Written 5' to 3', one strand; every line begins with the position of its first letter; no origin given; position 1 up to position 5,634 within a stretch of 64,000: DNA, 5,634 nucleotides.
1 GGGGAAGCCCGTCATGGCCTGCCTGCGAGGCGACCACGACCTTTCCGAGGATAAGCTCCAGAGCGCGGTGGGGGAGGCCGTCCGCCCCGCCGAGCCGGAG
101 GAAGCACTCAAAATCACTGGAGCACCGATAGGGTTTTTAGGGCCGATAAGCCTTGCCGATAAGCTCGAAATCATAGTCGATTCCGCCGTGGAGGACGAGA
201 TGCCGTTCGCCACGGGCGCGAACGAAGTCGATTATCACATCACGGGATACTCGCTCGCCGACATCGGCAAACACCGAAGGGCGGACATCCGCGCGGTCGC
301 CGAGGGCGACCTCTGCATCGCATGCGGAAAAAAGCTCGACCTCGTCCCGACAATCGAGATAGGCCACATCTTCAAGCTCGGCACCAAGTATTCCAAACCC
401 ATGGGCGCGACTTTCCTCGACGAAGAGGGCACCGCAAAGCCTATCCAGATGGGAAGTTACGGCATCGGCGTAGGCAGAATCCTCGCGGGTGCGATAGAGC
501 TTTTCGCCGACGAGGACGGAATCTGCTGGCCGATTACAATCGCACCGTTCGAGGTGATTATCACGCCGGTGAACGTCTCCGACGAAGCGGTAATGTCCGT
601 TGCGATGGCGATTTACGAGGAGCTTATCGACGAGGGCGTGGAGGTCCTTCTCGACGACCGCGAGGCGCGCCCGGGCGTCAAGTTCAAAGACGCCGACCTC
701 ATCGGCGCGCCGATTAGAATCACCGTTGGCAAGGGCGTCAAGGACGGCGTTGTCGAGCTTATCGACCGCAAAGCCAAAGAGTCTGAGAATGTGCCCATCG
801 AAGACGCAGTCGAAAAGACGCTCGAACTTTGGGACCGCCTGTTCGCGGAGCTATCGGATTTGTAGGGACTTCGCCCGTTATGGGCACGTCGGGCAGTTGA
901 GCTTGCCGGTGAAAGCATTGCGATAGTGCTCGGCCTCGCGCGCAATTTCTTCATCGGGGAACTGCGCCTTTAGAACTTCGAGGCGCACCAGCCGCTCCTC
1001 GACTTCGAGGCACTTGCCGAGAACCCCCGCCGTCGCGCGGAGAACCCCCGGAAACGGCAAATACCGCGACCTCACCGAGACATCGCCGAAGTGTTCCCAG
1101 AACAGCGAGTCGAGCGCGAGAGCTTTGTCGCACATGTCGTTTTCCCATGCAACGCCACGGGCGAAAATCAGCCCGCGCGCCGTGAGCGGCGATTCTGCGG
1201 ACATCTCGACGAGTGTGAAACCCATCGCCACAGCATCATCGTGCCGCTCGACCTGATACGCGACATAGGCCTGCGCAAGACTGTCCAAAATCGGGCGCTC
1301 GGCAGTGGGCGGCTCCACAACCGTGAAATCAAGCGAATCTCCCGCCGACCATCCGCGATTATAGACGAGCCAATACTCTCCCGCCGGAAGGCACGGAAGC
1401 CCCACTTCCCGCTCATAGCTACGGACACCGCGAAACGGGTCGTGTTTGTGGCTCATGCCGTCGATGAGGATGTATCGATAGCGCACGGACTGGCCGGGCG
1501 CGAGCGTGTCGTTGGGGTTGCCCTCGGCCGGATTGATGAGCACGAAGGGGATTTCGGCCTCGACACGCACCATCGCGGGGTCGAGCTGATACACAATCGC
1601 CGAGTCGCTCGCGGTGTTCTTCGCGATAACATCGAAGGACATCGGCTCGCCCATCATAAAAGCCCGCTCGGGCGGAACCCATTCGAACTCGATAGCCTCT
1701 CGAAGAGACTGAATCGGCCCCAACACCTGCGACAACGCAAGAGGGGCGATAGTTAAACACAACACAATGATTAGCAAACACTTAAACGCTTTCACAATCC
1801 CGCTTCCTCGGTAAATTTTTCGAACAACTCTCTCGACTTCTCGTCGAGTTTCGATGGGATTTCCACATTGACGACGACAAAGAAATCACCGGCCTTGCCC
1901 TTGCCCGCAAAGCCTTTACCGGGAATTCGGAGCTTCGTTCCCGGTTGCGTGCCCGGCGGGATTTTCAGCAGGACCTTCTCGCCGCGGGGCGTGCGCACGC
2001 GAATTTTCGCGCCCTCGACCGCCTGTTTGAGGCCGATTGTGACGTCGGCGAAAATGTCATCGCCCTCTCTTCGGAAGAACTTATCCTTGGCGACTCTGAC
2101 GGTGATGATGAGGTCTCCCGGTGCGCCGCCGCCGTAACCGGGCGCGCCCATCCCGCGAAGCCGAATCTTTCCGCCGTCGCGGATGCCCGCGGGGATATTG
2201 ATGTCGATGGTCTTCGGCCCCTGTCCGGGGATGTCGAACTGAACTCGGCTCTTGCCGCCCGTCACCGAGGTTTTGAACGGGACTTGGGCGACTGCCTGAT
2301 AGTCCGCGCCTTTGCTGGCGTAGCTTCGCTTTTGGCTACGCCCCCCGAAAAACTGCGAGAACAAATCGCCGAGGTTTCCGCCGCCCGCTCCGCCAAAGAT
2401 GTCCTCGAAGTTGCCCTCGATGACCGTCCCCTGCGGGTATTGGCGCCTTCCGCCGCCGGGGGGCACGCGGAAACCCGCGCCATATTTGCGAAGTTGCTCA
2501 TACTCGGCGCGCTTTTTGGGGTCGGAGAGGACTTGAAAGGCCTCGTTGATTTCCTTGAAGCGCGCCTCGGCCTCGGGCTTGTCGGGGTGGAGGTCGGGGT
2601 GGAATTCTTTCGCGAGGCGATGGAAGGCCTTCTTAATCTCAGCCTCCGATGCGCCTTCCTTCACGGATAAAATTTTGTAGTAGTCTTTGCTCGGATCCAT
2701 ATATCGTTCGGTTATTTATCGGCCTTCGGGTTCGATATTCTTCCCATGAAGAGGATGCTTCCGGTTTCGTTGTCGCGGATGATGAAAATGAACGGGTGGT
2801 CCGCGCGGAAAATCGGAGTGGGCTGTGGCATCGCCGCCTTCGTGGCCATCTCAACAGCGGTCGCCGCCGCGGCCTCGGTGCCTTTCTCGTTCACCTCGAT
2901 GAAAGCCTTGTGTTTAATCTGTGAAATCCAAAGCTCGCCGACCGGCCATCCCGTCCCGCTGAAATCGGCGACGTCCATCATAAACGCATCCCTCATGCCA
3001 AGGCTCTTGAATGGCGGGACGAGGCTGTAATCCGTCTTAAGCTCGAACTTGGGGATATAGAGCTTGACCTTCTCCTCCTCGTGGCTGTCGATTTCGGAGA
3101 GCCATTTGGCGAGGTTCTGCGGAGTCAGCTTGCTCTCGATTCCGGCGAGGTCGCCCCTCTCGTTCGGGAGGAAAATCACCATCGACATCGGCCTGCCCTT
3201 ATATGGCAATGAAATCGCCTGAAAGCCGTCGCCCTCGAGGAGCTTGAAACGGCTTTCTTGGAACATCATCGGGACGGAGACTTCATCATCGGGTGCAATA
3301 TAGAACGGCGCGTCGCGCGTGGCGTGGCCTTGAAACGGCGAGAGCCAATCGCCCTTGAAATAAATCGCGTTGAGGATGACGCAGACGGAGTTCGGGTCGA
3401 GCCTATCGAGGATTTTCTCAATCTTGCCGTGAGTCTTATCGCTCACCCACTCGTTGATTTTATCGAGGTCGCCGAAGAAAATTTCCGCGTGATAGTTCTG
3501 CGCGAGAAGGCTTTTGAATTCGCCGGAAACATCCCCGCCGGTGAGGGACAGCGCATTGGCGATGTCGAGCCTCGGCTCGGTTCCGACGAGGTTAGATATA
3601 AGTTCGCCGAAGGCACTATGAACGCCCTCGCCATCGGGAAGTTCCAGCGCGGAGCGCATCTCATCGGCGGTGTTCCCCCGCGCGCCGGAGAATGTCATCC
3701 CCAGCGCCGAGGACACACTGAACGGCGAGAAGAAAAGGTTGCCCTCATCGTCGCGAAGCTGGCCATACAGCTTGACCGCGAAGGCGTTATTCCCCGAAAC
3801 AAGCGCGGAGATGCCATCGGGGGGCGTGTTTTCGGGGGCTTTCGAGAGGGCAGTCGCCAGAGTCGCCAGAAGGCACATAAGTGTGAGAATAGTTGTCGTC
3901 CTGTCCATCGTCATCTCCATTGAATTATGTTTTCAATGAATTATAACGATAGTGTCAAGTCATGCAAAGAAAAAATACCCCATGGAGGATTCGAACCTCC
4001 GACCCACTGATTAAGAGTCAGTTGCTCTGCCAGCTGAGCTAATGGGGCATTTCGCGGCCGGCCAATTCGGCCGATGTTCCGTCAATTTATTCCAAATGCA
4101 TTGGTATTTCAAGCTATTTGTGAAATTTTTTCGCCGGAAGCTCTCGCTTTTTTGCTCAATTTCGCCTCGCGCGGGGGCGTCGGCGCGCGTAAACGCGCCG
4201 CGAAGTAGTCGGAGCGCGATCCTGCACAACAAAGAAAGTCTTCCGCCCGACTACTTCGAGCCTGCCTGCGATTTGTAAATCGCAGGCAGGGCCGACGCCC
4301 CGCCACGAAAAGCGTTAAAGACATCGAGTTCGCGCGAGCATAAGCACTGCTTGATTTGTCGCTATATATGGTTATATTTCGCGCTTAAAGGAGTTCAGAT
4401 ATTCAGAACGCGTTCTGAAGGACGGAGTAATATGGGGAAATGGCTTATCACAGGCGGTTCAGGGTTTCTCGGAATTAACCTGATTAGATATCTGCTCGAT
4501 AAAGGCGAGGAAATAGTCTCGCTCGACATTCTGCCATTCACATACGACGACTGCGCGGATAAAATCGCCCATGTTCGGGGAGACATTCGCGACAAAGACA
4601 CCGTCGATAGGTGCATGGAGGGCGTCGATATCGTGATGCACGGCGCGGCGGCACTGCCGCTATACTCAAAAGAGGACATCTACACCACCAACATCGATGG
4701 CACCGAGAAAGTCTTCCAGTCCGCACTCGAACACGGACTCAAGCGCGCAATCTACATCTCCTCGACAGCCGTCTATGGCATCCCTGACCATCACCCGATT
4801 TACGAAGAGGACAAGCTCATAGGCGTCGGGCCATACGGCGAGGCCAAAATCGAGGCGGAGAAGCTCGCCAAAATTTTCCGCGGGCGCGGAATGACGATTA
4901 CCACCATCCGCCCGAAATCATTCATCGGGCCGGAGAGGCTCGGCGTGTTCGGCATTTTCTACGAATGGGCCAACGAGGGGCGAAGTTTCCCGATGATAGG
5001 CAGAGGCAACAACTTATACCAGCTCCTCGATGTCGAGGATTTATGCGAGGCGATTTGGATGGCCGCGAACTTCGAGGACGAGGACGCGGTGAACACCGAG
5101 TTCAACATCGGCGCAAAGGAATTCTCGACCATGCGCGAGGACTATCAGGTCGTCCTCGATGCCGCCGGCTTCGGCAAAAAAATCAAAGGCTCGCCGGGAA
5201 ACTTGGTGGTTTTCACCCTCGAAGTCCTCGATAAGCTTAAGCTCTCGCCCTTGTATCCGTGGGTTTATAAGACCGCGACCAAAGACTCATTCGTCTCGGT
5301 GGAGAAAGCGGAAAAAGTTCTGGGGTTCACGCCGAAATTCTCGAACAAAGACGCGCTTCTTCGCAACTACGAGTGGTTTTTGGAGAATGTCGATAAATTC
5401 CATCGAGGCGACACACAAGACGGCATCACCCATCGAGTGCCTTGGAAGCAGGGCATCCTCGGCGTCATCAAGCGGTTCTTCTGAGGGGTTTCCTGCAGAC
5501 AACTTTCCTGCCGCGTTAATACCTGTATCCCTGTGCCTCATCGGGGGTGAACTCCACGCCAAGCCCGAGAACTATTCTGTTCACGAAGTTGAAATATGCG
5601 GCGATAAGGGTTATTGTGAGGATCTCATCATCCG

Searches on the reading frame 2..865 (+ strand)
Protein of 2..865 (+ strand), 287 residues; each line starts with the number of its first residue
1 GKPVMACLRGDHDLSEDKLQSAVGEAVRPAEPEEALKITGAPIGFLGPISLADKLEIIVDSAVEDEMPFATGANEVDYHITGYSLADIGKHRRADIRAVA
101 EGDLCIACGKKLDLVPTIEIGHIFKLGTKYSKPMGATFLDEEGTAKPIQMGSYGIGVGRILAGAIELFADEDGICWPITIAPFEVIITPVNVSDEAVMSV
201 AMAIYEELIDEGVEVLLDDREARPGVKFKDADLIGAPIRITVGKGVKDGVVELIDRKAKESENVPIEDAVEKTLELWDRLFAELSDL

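Call 81: search_protein_families(library=pfam, proteins=[window:2-865:+], max_evalue=0.00001)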
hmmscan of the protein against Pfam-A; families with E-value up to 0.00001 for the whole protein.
window:2-865:+ (287 aa): 2 families
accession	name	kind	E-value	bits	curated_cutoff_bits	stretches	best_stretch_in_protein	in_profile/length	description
PF03129.25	HGTP_anticodon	-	7.2e-21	74.6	21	1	184-274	1-92/94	Anticodon binding domain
PF04073.20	tRNA_edit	-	1.1e-17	64.7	25.5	1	1-81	32-114/123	Aminoacyl-tRNA editing domain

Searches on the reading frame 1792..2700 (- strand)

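Call 48: search_protein_families(library=pfam, proteins=[window:1792-2700:-])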
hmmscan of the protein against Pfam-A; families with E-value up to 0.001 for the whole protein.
window:1792-2700:- (302 aa): 2 families
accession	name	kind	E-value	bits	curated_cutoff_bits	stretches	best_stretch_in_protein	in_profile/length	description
PF01556.23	DnaJ_C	-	2.5e-40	138.4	26.6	1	138-282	5-152/152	DnaJ C terminal domain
PF00226.36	DnaJ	-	1.5e-25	89.5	27.8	1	6-68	1-63/63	DnaJ domain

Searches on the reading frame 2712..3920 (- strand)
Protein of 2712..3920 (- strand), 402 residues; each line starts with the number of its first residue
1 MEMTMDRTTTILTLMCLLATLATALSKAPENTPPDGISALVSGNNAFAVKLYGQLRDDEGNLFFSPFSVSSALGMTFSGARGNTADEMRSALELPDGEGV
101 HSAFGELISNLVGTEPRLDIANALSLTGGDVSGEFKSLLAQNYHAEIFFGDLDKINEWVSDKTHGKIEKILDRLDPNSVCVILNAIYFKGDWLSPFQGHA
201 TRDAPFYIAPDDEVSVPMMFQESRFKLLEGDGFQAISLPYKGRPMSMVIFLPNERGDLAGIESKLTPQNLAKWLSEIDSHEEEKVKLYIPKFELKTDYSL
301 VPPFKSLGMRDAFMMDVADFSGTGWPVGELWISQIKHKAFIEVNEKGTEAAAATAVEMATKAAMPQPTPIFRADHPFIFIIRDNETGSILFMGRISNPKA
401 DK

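Call 48: search_protein_families(library=pfam, proteins=[window:2712-3920:-])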
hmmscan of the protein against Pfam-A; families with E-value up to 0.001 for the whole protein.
window:2712-3920:- (402 aa): 1 family
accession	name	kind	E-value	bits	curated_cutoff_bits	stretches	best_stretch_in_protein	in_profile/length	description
PF00079.25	Serpin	-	2.3e-108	363.2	27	1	43-398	2-370/370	Serpin (serine protease inhibitor)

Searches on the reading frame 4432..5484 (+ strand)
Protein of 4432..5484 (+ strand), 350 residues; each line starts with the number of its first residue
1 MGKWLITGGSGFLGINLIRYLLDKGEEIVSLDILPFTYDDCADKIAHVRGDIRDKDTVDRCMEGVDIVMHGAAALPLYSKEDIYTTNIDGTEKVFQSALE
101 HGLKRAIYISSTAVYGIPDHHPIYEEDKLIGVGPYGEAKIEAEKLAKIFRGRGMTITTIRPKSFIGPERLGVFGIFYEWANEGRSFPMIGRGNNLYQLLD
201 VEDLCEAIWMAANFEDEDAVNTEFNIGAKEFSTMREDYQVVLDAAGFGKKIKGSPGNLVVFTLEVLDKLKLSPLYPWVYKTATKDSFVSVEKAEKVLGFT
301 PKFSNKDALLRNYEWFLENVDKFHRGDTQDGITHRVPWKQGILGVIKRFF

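Call 48: search_protein_families(library=pfam, proteins=[window:4432-5484:+])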
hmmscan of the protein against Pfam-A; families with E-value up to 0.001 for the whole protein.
window:4432-5484:+ (350 aa): 7 families
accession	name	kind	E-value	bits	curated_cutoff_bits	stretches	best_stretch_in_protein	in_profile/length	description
PF01370.27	Epimerase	-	1.2e-37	130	20.9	1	4-227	1-240/240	NAD dependent epimerase/dehydratase family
PF01073.25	3Beta_HSD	-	1e-22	80.9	22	1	5-214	1-231/280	3-beta hydroxysteroid dehydrogenase/isomerase family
PF16363.11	GDP_Man_Dehyd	-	1.3e-21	77.8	27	1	5-306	1-326/332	GDP-mannose 4,6 dehydratase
PF07993.18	NAD_binding_4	-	5.4e-13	49.1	20.1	1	40-167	58-210/258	Male sterility protein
PF13460.12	NAD_binding_10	-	3.2e-10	40.6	27.2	1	8-164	1-146/184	NAD(P)H-binding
PF02719.21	Polysacc_synt_2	-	2.5e-09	37.2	20.2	1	5-111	2-128/293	Polysaccharide biosynthesis protein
PF04321.23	RmlD_sub_bind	-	1.1e-08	35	27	1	4-145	3-135/287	RmlD substrate binding domain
